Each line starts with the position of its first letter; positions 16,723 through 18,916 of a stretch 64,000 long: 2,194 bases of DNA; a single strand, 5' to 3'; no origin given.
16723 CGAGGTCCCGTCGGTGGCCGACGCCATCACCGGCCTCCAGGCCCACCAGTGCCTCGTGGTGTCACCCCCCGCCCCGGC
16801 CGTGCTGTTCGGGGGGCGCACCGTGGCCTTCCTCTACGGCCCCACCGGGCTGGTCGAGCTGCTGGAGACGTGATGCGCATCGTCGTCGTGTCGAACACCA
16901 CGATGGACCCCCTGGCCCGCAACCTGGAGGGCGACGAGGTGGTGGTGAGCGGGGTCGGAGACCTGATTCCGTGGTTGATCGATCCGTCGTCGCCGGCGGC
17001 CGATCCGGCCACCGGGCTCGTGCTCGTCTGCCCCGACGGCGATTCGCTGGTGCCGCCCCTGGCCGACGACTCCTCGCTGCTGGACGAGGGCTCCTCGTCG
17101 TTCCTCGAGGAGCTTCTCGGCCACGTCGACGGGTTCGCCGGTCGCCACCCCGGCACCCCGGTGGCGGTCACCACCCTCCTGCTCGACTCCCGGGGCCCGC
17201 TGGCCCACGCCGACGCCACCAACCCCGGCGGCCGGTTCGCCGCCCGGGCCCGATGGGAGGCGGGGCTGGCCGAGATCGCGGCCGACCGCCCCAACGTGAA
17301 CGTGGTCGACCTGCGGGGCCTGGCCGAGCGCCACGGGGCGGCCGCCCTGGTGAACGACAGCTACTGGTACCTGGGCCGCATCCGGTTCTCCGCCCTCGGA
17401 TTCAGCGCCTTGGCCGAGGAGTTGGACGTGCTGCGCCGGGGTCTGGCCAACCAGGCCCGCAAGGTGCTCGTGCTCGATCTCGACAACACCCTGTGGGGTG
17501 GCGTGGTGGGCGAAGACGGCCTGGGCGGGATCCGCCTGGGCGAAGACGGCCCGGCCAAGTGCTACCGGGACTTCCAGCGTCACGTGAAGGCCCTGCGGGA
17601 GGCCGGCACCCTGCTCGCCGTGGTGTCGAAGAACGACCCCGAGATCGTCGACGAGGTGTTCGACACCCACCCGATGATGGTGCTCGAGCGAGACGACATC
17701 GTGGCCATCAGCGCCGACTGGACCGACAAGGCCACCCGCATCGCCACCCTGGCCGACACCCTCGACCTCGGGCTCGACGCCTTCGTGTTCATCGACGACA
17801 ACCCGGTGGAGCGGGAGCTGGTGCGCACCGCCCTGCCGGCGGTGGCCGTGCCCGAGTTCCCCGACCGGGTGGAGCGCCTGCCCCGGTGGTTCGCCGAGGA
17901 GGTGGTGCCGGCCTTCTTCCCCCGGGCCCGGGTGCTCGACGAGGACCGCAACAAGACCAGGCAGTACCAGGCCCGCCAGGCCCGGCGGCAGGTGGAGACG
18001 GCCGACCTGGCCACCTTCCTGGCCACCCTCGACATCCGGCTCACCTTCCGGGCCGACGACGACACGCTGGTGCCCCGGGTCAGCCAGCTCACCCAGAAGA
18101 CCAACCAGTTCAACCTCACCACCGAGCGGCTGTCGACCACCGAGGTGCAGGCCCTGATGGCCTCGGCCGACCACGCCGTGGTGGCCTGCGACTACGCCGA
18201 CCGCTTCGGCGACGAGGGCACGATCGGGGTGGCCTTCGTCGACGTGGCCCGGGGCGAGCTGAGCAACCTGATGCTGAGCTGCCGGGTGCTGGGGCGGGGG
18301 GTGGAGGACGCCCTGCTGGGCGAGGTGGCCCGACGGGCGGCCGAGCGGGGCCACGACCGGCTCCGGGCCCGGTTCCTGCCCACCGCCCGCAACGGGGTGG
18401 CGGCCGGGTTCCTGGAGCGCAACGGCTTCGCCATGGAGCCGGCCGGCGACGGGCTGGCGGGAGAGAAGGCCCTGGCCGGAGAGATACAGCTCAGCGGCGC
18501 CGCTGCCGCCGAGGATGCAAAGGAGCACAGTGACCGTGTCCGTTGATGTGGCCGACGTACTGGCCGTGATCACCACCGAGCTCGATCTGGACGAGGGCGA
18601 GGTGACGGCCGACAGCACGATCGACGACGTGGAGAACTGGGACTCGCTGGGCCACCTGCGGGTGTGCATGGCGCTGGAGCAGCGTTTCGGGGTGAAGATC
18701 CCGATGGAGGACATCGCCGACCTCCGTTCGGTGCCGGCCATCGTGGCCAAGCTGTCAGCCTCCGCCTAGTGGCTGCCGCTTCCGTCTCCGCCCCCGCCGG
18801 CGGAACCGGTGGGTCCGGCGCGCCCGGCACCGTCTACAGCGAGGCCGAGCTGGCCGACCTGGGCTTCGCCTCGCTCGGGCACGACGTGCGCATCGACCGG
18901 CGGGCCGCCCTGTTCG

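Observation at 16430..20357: FkbH-like loader, dedicated ACP, LbH acyltransferase, VOC protein and methyltransferase embedded in a dTDP-aminosugar locus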

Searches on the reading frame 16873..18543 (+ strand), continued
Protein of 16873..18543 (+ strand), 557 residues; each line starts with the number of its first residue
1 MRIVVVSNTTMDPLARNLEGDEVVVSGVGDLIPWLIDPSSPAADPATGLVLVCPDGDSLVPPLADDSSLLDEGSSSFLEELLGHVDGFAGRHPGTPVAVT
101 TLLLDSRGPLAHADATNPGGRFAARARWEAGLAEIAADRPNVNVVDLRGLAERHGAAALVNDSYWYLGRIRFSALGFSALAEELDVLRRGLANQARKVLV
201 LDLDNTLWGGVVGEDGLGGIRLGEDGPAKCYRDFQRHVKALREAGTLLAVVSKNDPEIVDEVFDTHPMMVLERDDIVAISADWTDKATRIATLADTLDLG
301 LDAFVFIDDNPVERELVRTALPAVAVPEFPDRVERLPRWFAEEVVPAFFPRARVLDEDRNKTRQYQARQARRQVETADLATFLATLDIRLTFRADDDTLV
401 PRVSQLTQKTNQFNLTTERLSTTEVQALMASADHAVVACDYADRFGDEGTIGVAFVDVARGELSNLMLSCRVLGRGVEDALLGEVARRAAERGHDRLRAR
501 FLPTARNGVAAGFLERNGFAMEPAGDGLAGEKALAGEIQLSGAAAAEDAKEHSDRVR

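Call 75: fold_search(model_id=the predicted structure, library=pdb)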
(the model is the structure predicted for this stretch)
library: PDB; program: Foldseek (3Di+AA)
matches with E <= 10: 1410; with E <= 0.001: 212
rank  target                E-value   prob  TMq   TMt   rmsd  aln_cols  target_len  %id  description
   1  3slr                  4.7e-23  1.00  0.49  0.69   4.8       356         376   25  Crystal structure of N-terminal part of the protein BF1531 from Bacteroides fragilis containing phosphatase domain compl (released 2011-07-20)
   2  9isq_A                4.5e-06  1.00  0.21  0.14  35.9       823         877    9  Apo-state E.coli PatZ (released 2025-06-04)
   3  9mto_A                4.8e-06  1.00  0.21  0.73   4.1       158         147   15  Crystal structure of acetyltransferase CBU0801 from Coxiella burnetii (released 2025-01-22)
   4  8heh_A                7.0e-06  1.00  0.21  0.76   3.0       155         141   15  Crystal structure of GCN5-related N-acetyltransferase 05790 (released 2022-12-21)
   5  8heh_B                1.1e-05  1.00  0.21  0.73   3.1       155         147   15  Crystal structure of GCN5-related N-acetyltransferase 05790 (released 2022-12-21)
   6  2jlm_A                1.2e-05  1.00  0.20  0.54   6.7       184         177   13  Structure of a Putative Acetyltransferase (ACIAD1637) from Acinetobacter baylyi ADP1 (released 2009-01-20)
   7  2j8m_A                1.3e-05  1.00  0.21  0.62   5.4       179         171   16  Structure of P. aeruginosa acetyltransferase PA4866 (released 2007-02-06)
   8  4avb_A                1.3e-05  1.00  0.22  0.36   4.2       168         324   18  Crystal structure of protein lysine acetyltransferase Rv0998 in complex with acetyl CoA and cAMP (released 2012-07-11)
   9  2r8v                  1.4e-05  1.00  0.20  0.26  21.1       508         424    9  Native structure of N-acetylglutamate synthase from Neisseria gonorrhoeae (released 2008-01-15)
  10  1tiq_B                1.7e-05  1.00  0.21  0.64   4.9       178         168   14  Crystal Structure of an Acetyltransferase (PaiA) in complex with CoA and DTT from Bacillus subtilis, Northeast Structu (released 2004-07-13)
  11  9it0_A                1.7e-05  0.99  0.21  0.14  34.6       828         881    9  Liganded-state E.coli PatZ (released 2025-06-04)
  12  1z9u_A                1.8e-05  1.00  0.21  0.60   4.9       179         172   18  Structural Genomics, The crystal structure of the acetyl transferase, modifies N-terminal serine of 50S ribosomal subu (released 2005-07-05)
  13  4jwp_A                2.0e-05  1.00  0.22  0.65   4.3       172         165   16  Crystal structure of Ribosomal-protein-alanine N-acetyltransferase from Brucella melitensis in complex with Acetyl CoA (released 2013-05-01)
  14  7kx3_C                2.0e-05  1.00  0.21  0.61   4.7       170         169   14  SpeG Spermidine N-acetyltransferase F149G mutant from Vibrio cholerae (released 2020-12-16)
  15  9igk_A                2.1e-05  1.00  0.22  0.60   5.7       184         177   17  Crystal structure of P. syringae phosphinothricin acetyltransferase PSPTO_3321 (released 2025-03-12)
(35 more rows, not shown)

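Call 81: search_protein_representatives(alignment_id=A2)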
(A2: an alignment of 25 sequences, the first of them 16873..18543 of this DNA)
Query: 25 sequences, 530 profile positions. Proteins with E-value up to 0.001 (for the whole library): 16877; up to 1e-10: 13520; up to 1e-30: 8471. The best 150 are listed.
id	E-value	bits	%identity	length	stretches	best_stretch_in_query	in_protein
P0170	9.2e-245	829.9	-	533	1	1-529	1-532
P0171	1.7e-209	713.5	-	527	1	1-524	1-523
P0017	3.3e-205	699.4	-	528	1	1-526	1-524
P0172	2.3e-196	670.2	-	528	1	1-521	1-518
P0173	1.8e-193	660.7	-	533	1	1-528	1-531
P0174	2.4e-191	653.7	-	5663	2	22-519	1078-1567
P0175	4.1e-188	643.0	-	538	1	1-528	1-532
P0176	2.4e-187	640.4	-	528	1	1-528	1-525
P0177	1.2e-186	638.1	-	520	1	17-529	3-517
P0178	1.4e-181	621.4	-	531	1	1-529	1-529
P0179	1.2e-178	611.7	-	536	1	1-519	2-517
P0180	8.8e-178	608.9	-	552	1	1-517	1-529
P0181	3.8e-176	603.5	-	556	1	3-517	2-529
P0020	9.0e-176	602.3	-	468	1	1-411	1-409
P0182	1.2e-175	601.8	-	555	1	3-519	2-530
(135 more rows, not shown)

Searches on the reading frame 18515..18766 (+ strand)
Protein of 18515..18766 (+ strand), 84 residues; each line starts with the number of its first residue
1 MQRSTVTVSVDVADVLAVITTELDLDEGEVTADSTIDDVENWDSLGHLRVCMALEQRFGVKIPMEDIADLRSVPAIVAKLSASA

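Call 7: search_protein_families(library=pfam, proteins=[window:18515-18766:+], max_evalue=0.01)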
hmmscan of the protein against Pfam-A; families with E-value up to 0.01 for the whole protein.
window:18515-18766:+ (84 aa): 1 family
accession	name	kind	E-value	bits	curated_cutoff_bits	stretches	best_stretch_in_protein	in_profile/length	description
PF00550.31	PP-binding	-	2e-09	38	20.8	1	14-78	2-65/67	Phosphopantetheine attachment site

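Call 8: search_protein_families(library=ncbifam, proteins=[window:18515-18766:+], max_evalue=0.01)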
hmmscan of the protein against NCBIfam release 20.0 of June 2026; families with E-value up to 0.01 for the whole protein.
window:18515-18766:+ (84 aa): 13 families
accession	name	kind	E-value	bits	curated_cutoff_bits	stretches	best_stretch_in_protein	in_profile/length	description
NF002148.0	PRK00982.1-2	subfamily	3.2e-11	42.9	71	1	13-81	7-75/79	acyl carrier protein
NF002150.0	PRK00982.1-4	subfamily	2.7e-09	37.1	66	1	14-78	9-73/80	acyl carrier protein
NF002147.0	PRK00982.1-1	equivalog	4.8e-09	35.9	84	1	13-78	10-75/83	acyl carrier protein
NF040636.1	AcpM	exception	1.3e-08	34.8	146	1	12-78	7-73/93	meromycolate extension acyl carrier protein AcpM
TIGR00517.1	acyl_carrier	equivalog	3.1e-08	33.4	70.45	1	14-77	7-70/77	acyl carrier protein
NF005079.0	PRK06508.1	equivalog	2.4e-07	31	83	1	14-66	7-59/93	acyl carrier protein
NF002149.0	PRK00982.1-3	equivalog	5.2e-07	29.5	106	1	15-75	8-68/78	acyl carrier protein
NF002151.0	PRK00982.1-5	equivalog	5.4e-07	29.7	92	1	15-75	8-68/78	acyl carrier protein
NF006031.0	PRK08172.1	equivalog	4.8e-05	23.9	76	1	13-78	7-72/82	acyl carrier protein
NF058660.1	cispen_ACP_AmcB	equivalog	0.00015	21.9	80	1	24-70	17-65/80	cispentacin biosynthesis acyl carrier protein AmcB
NF009104.0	PRK12449.1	equivalog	0.00023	21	70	1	16-78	11-73/80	acyl carrier protein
NF004533.0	PRK05883.1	equivalog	0.0013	18.6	72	1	13-78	26-91/100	acyl carrier protein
NF003757.0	PRK05350.1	equivalog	0.0085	16.2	65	1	14-80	10-76/83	acyl carrier protein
